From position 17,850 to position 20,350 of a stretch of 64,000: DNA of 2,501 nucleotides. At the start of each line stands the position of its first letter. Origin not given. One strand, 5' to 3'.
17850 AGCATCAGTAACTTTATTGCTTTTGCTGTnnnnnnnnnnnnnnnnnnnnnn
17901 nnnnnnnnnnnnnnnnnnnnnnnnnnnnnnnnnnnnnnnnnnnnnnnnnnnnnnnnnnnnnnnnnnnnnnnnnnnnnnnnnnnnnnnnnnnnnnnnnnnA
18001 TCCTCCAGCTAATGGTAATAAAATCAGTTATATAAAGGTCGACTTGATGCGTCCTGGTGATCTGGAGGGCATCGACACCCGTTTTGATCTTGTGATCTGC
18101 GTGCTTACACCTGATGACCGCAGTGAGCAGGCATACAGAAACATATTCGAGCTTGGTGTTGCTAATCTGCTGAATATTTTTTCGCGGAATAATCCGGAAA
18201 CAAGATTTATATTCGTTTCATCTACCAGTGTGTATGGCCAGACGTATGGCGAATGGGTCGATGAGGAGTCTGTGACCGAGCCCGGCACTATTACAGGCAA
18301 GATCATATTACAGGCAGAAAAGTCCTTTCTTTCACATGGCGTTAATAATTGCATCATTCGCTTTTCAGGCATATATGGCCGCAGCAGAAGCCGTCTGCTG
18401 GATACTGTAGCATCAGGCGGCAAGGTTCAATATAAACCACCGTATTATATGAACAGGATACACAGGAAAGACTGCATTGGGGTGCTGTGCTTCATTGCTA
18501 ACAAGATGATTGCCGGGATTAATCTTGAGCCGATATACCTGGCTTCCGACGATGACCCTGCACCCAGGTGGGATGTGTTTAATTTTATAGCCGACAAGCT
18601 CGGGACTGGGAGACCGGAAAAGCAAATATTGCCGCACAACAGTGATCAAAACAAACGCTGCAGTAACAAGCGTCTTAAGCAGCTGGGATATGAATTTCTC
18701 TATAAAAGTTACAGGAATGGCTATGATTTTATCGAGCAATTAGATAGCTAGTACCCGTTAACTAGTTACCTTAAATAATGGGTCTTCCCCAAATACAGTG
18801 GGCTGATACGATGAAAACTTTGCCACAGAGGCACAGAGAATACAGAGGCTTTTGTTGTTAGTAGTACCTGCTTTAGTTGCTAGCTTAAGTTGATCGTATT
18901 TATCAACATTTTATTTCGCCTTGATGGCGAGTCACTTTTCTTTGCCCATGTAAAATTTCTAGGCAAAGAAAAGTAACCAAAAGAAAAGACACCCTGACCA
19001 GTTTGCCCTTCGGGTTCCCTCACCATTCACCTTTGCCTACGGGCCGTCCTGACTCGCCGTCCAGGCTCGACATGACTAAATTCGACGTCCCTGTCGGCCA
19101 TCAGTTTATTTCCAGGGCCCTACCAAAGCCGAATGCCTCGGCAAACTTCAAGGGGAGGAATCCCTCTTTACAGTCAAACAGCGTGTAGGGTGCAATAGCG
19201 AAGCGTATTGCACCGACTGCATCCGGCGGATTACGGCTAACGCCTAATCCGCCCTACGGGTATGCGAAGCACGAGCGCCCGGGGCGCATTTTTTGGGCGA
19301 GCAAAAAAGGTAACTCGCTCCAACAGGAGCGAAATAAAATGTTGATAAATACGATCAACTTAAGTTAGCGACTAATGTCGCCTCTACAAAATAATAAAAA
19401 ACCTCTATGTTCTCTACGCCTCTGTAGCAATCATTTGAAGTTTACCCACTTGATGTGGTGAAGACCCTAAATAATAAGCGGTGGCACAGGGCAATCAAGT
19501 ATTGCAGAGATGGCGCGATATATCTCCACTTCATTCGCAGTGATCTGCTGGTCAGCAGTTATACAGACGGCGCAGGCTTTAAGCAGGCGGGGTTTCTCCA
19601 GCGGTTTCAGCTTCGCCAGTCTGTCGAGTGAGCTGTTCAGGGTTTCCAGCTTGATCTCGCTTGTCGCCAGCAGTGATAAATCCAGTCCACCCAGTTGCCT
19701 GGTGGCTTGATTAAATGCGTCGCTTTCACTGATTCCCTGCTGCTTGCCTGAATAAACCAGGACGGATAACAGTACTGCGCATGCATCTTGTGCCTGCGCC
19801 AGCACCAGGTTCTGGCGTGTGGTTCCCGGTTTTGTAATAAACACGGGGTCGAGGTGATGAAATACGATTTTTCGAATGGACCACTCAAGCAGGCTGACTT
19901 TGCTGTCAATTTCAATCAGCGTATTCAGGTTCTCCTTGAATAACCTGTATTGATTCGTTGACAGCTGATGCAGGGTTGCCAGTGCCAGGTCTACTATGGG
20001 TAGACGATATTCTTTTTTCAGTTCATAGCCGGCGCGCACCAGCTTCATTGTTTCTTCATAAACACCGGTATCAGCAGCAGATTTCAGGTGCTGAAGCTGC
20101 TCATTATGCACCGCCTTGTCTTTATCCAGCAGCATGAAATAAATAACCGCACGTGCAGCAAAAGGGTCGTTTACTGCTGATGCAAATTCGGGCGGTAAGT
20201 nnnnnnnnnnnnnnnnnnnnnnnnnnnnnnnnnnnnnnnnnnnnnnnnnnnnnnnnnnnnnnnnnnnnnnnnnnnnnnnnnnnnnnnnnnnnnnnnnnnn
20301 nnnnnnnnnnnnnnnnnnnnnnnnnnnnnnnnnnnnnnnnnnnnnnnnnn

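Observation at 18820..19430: Russian-doll intergenic element: three concentric inverted-repeat pairs around a REP doublet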

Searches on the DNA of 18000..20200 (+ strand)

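Call 5: search_rna_families(source=window, start=18000, end=20200, threshold=evalue, max_evalue=1, show_alignments=3)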
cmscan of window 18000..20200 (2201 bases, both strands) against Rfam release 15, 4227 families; matches with E-value up to 1: 4.
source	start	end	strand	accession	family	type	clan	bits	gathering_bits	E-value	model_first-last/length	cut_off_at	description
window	19043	19102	-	RF01731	TwoAYGGAY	Cis-reg;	CL00106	26.5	43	0.27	48-110/168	no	TwoAYGGAY RNA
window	19189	19254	-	RF02564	naRNA4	Gene; sRNA;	-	23.7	59.5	0.19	1-77/77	no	Nucleoid-associated noncoding RNA 4 (CssrE)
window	18931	18977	-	RF04239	mir-4679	Gene; miRNA;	-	22.5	88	0.36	1-75/75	no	mir-4679 microRNA precursor family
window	18934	18974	+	RF04066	mir-1256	Gene; miRNA;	-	20.5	70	0.53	16-54/70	no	mir-1256 microRNA precursor family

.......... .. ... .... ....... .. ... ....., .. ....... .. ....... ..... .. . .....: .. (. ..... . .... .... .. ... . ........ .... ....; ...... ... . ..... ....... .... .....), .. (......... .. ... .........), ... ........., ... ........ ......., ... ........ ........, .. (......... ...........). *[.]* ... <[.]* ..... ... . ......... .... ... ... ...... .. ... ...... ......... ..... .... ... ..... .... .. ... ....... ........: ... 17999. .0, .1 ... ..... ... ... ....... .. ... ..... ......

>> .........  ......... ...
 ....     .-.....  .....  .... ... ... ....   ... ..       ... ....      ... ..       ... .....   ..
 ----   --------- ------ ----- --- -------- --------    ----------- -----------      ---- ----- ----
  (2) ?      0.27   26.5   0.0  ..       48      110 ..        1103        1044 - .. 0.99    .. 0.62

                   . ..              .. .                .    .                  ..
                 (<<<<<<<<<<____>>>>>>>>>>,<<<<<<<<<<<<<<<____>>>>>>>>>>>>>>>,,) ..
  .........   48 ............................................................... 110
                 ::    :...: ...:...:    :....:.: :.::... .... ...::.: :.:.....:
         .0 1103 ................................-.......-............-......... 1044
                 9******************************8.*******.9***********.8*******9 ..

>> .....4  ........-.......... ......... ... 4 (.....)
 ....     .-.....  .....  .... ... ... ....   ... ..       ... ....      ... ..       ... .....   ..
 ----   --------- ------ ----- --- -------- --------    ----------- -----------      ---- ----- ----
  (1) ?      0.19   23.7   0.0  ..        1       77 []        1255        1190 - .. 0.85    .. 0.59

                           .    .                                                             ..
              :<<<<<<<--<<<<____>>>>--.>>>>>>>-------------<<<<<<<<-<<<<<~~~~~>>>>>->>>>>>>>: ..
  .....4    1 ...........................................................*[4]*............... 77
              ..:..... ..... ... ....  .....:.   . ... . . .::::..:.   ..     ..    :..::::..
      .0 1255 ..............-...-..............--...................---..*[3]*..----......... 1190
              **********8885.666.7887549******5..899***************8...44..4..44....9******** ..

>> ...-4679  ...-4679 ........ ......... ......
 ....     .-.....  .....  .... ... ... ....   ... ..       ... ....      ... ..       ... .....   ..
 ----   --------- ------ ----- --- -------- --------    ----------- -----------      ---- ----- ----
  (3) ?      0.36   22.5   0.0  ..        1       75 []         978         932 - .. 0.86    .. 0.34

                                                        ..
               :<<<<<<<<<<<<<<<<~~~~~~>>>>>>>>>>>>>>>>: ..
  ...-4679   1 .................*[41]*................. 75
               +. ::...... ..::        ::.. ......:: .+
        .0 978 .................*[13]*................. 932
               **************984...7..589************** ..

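Call 7: search_dna_similar(query=window:18760-19480:+, collection=plasmids, mode=distant)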
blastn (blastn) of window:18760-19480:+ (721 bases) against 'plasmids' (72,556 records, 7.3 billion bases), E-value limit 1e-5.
No match.
